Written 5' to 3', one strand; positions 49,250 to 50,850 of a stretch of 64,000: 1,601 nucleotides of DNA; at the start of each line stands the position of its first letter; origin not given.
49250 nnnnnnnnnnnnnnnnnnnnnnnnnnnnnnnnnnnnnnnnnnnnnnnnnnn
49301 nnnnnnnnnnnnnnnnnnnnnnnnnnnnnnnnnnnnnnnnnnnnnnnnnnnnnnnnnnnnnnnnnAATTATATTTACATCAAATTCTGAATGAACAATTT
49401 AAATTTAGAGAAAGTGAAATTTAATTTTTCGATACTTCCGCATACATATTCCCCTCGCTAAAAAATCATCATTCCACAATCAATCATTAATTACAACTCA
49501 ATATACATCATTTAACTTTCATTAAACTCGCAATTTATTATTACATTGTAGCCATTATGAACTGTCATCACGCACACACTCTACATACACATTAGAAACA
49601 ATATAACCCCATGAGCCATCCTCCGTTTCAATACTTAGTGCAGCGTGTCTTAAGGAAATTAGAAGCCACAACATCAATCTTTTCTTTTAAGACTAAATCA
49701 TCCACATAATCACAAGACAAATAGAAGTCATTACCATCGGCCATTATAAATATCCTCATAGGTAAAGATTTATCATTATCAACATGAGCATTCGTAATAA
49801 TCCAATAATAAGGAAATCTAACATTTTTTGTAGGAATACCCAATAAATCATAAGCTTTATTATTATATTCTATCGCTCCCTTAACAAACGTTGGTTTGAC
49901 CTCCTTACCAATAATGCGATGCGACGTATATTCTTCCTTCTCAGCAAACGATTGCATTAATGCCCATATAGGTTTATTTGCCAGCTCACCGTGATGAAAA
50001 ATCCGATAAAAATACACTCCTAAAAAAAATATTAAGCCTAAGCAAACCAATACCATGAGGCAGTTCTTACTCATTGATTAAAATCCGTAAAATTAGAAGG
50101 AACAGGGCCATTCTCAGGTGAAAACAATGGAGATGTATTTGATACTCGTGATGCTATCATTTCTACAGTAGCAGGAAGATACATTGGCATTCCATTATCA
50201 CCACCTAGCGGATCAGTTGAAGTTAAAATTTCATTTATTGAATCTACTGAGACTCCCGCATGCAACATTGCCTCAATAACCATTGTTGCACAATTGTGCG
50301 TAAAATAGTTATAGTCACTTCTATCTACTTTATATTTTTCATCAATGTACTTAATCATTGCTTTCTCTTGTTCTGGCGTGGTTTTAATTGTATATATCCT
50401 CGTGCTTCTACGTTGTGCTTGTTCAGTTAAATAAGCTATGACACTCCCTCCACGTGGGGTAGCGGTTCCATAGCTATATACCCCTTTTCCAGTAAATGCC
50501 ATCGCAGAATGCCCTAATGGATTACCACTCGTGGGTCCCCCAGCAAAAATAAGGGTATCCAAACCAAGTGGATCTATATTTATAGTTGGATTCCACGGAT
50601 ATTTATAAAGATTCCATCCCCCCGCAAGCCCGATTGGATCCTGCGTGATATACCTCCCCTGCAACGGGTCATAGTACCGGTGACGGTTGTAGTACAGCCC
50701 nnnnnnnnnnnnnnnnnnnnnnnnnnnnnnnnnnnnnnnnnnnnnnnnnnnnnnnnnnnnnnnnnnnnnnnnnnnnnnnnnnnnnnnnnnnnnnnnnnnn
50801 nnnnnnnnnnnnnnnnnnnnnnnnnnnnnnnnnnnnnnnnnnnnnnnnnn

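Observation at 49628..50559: Rhs1 carries a distinct His/Cys C-terminal toxin domain with a membrane-anchored immunity protein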

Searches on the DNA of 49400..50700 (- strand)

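Call 9: search_dna_similar(query=window:49400-50700:-, collection=ecoli_genomes, mode=near, max_rows=15)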
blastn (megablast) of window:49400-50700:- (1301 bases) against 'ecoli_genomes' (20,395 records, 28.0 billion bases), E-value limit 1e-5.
Records with a match: 305; places in all: 305; records where one place covers at least 80% of the query: 0.
Genomes with a match: 305 of 5426; with a place that covers at least 80% of the query: 0. Places per genome that has any: lowest 1, median 1, highest 1. On chromosomes: 304 places; on plasmids: 1.
Best place of each record, by identity: 90-95% 12; 80-90% 293.
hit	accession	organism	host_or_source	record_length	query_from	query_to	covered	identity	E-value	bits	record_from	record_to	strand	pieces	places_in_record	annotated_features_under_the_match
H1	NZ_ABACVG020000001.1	Escherichia coli strain 2020CK-00188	Homo sapiens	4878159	1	104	8%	93.3%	1e-33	154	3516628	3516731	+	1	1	RHS repeat-associated core domain-containing protein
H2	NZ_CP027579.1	Escherichia coli strain 2013C-4282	Homo sapiens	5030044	1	113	9%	84.3%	3e-20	110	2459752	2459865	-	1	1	RHS element core protein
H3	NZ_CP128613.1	Escherichia coli strain WL297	Homo sapiens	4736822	1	113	9%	84.3%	3e-20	110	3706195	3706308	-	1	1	RHS repeat-associated core domain-containing protein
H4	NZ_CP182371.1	Escherichia coli strain Br_112_kylling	-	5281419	1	96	7%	90.6%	7e-26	128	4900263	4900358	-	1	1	RHS element core protein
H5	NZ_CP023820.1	Escherichia coli strain 7/2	Homo sapiens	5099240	1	96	7%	89.6%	3e-24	122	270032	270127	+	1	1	RHS element core protein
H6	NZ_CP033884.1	Escherichia coli strain 50579417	Homo sapiens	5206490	1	96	7%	89.6%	3e-24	122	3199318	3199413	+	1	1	RHS element core protein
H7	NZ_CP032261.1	Escherichia coli strain AR_0067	missing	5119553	1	96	7%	89.6%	3e-24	122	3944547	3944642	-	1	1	RHS element core protein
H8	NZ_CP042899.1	Escherichia coli strain CFSAN061763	missing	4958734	1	96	7%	89.6%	3e-24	122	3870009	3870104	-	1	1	RHS element core protein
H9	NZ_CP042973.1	Escherichia coli strain CFSAN061768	missing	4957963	1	96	7%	89.6%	3e-24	122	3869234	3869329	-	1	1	RHS element core protein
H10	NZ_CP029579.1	Escherichia coli strain DA33137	Homo sapiens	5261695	1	96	7%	89.6%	3e-24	122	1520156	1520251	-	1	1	RHS element core protein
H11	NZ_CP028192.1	Escherichia coli strain CFSAN018748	tissue and/or biological fluid swine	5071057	1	96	7%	89.6%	3e-24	122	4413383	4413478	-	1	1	RHS element core protein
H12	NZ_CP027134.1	Escherichia coli strain AR_0372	missing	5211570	1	96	7%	89.6%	3e-24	122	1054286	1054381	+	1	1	RHS element core protein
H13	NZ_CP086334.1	Escherichia coli strain EBJ003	Homo sapiens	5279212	1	96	7%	89.6%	3e-24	122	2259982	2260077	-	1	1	RHS element core protein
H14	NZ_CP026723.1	Escherichia coli strain 266917_2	Homo sapiens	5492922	1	96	7%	89.6%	3e-24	122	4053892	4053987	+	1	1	RHS element core protein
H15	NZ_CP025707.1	Escherichia coli strain YDC107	Homo sapiens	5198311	1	96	7%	89.6%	3e-24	122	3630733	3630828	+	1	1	RHS element core protein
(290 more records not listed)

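Call 82: search_dna_similar(query=window:49628-50559:-, collection=ecoli_genomes, mode=distant, max_rows=12)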
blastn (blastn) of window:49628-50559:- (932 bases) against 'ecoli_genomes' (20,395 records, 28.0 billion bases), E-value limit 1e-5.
No match.
